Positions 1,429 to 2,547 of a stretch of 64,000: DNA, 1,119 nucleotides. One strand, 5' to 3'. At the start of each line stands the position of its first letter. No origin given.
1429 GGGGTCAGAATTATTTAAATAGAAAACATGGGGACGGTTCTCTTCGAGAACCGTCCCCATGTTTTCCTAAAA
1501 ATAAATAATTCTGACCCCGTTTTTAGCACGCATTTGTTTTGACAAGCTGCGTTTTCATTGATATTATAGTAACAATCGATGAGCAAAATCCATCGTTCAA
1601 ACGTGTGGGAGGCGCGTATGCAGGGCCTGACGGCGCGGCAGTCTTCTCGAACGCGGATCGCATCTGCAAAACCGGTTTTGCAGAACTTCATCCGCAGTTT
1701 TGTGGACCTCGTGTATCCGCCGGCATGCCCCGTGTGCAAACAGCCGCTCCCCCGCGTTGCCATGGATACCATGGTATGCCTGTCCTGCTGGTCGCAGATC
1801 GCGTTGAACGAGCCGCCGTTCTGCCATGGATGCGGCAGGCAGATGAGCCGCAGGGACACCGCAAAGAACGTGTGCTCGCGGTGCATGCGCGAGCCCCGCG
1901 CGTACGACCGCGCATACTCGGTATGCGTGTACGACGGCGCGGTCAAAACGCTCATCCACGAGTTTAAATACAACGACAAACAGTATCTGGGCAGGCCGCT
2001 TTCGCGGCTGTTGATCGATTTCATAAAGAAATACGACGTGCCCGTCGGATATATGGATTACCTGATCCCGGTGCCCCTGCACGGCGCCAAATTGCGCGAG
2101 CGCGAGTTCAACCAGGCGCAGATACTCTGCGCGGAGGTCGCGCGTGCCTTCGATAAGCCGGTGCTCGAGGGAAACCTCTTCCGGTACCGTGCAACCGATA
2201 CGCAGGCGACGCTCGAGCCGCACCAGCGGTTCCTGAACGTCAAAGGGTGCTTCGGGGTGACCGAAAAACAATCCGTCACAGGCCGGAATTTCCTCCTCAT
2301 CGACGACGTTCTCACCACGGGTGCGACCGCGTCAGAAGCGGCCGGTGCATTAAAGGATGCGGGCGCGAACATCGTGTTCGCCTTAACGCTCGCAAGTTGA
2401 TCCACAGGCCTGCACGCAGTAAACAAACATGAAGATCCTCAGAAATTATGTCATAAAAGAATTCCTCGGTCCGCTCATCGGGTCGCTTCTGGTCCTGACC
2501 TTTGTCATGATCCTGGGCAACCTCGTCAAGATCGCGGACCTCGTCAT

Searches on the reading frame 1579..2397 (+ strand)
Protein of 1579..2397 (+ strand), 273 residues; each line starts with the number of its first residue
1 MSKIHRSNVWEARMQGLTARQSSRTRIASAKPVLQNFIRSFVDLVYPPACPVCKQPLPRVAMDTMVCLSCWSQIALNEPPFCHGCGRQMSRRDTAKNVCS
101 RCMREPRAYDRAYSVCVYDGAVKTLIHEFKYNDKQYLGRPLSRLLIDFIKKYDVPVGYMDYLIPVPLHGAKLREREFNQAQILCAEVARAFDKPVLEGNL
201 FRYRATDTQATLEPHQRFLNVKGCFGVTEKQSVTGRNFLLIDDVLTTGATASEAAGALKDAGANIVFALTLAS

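Call 46: search_protein_families(library=ncbifam, proteins=[window:1579-2397:+], max_evalue=0.001)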
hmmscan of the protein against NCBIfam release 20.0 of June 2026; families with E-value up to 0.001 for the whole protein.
window:1579-2397:+ (273 aa): 11 families
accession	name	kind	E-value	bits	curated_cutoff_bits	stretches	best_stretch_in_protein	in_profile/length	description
NF008616.0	PRK11595.1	equivalog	8.6e-34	117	304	1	47-268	5-220/227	DNA utilization protein GntX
TIGR00201.1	comF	subfamily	2.3e-28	99.4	233.55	1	82-272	1-189/190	ComF family protein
TIGR01251.1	ribP_PPkin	subfamily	2.9e-06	26.4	113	1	232-269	207-244/309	ribose-phosphate diphosphokinase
NF002095.0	PRK00934.1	equivalog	8.1e-06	25.2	296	1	232-269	202-239/287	ribose-phosphate diphosphokinase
NF002320.0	PRK01259.1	subfamily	6.3e-05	22.5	297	1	233-269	212-248/316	ribose-phosphate diphosphokinase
NF002620.0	PRK02277.1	subfamily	8.3e-05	22.3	115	1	230-271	136-177/201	orotate phosphoribosyltransferase-like protein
TIGR01367.1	pyrE_Therm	equivalog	0.00016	21.3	150.25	1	234-269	104-139/187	orotate phosphoribosyltransferase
NF002618.0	PRK02269.1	equivalog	0.00031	20.4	460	1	232-269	214-251/321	ribose-phosphate diphosphokinase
NF002686.0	PRK02458.1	equivalog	0.00036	20.1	506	1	232-269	215-252/323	ribose-phosphate diphosphokinase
NF002844.0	PRK03092.1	equivalog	0.00047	19.5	438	1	232-267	220-255/326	ribose-phosphate diphosphokinase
NF005537.0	PRK07199.1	subfamily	0.00075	18.7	322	0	227-266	203-242/301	ribose-phosphate diphosphokinase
